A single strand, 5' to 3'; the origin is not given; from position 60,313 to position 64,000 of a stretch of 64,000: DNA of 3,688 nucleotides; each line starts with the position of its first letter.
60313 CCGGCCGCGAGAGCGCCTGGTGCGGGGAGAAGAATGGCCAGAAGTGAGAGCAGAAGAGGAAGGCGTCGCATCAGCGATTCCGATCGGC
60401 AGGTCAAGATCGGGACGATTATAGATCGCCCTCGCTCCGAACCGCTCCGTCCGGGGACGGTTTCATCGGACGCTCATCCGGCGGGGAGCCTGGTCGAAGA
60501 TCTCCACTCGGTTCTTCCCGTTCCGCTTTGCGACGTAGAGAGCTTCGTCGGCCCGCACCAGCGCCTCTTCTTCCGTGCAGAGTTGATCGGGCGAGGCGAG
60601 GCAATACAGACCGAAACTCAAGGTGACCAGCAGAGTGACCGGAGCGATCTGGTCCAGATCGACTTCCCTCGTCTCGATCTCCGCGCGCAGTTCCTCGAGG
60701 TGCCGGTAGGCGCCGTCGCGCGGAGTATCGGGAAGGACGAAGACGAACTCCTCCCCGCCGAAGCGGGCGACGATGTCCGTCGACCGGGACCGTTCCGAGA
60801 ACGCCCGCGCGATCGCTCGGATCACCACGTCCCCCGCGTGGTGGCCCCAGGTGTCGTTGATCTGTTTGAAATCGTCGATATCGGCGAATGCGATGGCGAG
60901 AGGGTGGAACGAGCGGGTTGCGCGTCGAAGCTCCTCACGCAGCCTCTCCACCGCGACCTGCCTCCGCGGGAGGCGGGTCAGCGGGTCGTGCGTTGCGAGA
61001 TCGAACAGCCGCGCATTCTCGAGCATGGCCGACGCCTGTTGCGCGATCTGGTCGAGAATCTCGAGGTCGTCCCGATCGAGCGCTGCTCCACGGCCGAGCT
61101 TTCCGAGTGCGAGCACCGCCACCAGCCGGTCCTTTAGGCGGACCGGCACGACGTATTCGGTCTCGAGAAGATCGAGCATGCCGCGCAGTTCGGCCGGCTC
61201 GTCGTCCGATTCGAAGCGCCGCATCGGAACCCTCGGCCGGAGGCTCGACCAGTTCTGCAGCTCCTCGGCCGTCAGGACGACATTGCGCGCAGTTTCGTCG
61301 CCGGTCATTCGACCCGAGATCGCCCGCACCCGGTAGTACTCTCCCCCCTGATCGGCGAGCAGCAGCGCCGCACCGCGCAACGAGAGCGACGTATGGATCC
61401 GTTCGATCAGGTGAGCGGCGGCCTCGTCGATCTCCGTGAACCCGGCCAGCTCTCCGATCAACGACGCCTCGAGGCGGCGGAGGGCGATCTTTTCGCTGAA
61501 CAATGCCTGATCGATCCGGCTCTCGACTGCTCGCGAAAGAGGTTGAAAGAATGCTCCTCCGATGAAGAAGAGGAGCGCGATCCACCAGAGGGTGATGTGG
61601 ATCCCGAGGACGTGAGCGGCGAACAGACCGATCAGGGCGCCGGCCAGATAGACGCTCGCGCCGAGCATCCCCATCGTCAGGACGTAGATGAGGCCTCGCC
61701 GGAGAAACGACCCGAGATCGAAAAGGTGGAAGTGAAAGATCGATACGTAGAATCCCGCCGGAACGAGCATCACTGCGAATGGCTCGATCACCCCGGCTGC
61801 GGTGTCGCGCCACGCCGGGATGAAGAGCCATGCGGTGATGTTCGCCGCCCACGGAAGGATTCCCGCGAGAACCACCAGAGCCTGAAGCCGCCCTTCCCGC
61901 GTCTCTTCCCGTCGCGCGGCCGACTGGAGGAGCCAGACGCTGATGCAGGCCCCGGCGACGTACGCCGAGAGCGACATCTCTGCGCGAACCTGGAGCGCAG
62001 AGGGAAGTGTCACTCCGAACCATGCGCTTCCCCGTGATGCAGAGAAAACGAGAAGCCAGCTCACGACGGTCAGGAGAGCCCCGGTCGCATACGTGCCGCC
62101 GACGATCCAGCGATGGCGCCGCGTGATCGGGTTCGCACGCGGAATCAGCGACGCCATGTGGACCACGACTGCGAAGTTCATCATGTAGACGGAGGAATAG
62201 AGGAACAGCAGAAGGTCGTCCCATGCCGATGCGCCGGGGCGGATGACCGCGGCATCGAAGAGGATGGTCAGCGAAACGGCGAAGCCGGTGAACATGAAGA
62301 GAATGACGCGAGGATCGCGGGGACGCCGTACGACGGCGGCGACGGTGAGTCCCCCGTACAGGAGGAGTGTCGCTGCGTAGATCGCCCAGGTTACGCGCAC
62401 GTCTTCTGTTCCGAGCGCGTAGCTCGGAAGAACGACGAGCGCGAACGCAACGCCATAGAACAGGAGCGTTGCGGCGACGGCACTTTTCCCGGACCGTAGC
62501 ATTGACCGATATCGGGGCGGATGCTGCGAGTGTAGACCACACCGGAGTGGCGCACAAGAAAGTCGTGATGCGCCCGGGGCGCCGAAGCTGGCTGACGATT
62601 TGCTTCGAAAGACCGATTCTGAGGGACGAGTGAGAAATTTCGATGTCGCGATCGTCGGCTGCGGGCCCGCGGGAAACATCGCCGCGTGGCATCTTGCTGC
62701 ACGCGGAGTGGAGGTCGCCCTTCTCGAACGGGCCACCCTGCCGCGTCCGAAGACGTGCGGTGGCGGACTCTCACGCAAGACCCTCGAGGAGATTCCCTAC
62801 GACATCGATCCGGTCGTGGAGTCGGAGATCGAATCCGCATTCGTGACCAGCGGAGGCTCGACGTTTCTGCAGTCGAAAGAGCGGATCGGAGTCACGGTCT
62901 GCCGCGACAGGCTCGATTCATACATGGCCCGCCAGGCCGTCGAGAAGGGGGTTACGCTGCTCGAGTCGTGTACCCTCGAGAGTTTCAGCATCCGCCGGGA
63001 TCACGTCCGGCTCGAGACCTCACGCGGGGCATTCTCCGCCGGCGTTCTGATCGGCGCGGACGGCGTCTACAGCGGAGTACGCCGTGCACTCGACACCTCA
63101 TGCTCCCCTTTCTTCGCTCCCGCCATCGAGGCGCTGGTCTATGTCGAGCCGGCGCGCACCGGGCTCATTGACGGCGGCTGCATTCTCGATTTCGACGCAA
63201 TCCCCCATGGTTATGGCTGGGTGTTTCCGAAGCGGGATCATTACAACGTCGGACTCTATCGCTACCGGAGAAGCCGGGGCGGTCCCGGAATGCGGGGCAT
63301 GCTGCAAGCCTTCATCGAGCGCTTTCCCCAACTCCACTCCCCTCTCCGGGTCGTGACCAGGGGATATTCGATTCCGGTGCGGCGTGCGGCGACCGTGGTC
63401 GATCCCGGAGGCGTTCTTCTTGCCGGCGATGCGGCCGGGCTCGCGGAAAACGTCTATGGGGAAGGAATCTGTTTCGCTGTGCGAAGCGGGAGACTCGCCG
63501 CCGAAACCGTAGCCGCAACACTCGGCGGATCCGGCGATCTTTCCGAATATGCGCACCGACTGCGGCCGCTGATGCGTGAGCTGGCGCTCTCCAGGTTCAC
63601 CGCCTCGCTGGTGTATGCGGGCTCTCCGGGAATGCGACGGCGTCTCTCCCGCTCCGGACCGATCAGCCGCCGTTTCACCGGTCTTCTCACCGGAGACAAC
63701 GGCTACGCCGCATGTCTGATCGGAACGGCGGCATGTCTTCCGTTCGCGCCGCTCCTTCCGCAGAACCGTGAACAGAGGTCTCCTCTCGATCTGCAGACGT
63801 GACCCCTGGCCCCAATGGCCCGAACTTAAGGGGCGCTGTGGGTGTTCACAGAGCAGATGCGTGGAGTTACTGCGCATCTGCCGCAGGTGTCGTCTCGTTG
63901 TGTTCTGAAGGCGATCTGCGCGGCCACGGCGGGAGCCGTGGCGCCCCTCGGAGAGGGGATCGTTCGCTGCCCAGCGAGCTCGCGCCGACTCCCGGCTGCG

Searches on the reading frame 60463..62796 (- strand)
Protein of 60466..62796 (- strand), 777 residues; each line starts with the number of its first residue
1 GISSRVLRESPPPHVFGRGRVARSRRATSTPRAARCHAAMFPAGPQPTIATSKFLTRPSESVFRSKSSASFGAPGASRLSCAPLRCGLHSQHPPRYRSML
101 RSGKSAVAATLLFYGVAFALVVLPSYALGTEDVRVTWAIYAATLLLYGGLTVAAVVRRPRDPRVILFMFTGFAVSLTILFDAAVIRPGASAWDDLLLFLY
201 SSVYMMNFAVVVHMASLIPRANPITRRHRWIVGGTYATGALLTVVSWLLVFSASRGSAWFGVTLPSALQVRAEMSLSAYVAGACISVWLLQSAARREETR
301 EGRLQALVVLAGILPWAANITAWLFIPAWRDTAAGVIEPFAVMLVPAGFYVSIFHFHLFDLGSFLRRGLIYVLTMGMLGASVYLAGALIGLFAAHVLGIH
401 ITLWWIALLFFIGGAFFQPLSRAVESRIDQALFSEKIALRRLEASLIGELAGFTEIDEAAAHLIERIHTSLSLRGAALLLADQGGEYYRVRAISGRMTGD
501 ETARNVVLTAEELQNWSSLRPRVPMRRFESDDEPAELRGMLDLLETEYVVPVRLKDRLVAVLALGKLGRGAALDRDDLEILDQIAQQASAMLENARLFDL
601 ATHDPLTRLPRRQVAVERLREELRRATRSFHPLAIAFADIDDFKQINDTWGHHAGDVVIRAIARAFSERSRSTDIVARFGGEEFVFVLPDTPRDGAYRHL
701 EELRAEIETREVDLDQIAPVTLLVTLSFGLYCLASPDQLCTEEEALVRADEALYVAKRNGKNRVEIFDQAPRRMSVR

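Call 13: search_protein_families(library=ncbifam, proteins=[window:60466-62796:-], max_evalue=0.00001)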
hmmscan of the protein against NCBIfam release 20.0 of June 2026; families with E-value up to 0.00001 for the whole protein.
window:60466-62796:- (777 aa): 20 families
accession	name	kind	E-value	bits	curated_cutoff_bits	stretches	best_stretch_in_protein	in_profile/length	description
NF038266.1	diguan_SiaD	equivalog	7.3e-45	153.3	290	1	591-764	82-252/252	biofilm regulation diguanylate cyclase SiaD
TIGR00254.1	GGDEF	domain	1.6e-44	151.5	37.4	1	600-767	4-167/168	diguanylate cyclase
NF041606.1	dguan_cyc_DgcA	equivalog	2.9e-42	144.8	370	1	544-766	120-338/340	diguanylate cyclase DgcA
NF007380.0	PRK09894.1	equivalog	7.7e-39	133.8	256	1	600-769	128-289/296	diguanylate cyclase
NF007135.0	PRK09581.1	equivalog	1.3e-36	126.5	474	1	598-765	289-453/457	PleD family two-component system response regulator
NF047654.1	DiguCycDgcRLepto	equivalog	1.4e-34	119.4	500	1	577-764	109-293/295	diguanylate cyclase DgcR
NF007423.1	PRK09966.1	equivalog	2.3e-33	115.7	325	1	580-757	217-390/390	diguanylate cyclase DgcN/YfiN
NF011955.1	PRK15426.1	equivalog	3.6e-29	101.3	408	1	601-769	398-563/564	cellulose biosynthesis regulator diguanylate cyclase DgcQ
NF007298.0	PRK09776.1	equivalog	2.8e-27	95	1135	1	596-770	679-848/1111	diguanylate cyclase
NF007599.0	PRK10245.1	equivalog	1.8e-25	89.2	402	1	588-766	196-369/371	diguanylate cyclase AdrA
NF040885.1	diguan_DgcJ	equivalog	8.9e-23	80.8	500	1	602-762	342-491/493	diguanylate cyclase DgcJ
NF051473.1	DigCycDgcsShew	equivalog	3.7e-22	79.1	400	1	573-766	103-290/291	diguanylate cyclase DgcS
NF045675.1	PhdiestaseDibA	equivalog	9.8e-22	77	980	1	595-767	197-364/623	phosphodiesterase DibA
NF007474.0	PRK10060.1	equivalog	2.3e-20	72.4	782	1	595-769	231-397/663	cyclic di-GMP phosphodiesterase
NF047872.1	GGDEF_GdpS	equivalog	8.7e-20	71.2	400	1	605-764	191-347/355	GGDEF domain-containing protein GdpS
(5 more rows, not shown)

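Call 73: find_encoding_contigs(protein=window:60463-62502:-, flank=10000, max_places=4)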
Protein window:60463-62502:- (679 aa): 3 contigs read that carry it; 2 places shown.
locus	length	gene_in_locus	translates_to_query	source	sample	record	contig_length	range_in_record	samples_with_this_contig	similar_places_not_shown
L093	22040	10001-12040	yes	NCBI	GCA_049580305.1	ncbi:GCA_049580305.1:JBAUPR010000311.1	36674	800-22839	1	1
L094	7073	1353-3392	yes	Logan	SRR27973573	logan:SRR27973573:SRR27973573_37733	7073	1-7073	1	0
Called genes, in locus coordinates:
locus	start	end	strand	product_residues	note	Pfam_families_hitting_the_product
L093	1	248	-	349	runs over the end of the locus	PF01435:Peptidase_M48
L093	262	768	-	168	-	PF04011:LemA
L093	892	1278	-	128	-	PF13453:Zn_ribbon_TFIIB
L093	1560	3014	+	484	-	PF17159:MASE3, PF00512:HisKA, PF02518:HATPase_c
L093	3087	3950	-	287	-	PF02678:Pirin, PF05726:Pirin_C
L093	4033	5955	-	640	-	PF17900:Peptidase_M1_N, PF01433:Peptidase_M1, PF09127:Leuk-A4-hydro_C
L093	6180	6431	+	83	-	-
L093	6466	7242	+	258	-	PF01547:SBP_bac_1, PF13531:SBP_bac_11, PF01547:SBP_bac_1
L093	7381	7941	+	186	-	-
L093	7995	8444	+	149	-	PF00583:Acetyltransf_1, PF13508:Acetyltransf_7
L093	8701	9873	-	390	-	PF01266:DAO (weak), PF01494:FAD_binding_3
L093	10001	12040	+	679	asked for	PF13185:GAF_2 (weak), PF13492:GAF_3 (weak), PF00990:GGDEF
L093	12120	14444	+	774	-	PF12969:DUF3857, PF01841:Transglut_core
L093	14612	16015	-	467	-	PF00266:Aminotran_5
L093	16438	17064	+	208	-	-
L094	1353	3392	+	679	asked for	PF13185:GAF_2 (weak), PF13492:GAF_3 (weak), PF00990:GGDEF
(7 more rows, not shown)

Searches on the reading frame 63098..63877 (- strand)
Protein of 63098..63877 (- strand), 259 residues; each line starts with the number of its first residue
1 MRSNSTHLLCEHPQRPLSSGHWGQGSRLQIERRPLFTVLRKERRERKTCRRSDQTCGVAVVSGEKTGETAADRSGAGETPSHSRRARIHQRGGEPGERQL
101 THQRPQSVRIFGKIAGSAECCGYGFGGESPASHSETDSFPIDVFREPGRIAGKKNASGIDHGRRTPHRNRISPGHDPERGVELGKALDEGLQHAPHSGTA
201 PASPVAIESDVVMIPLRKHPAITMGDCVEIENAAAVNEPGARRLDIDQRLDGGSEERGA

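Call 69: find_encoding_contigs(protein=window:63098-63877:-, flank=10000, max_places=4)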
Protein window:63098-63877:- (259 aa): no gene with exactly this product is on record in the collection.
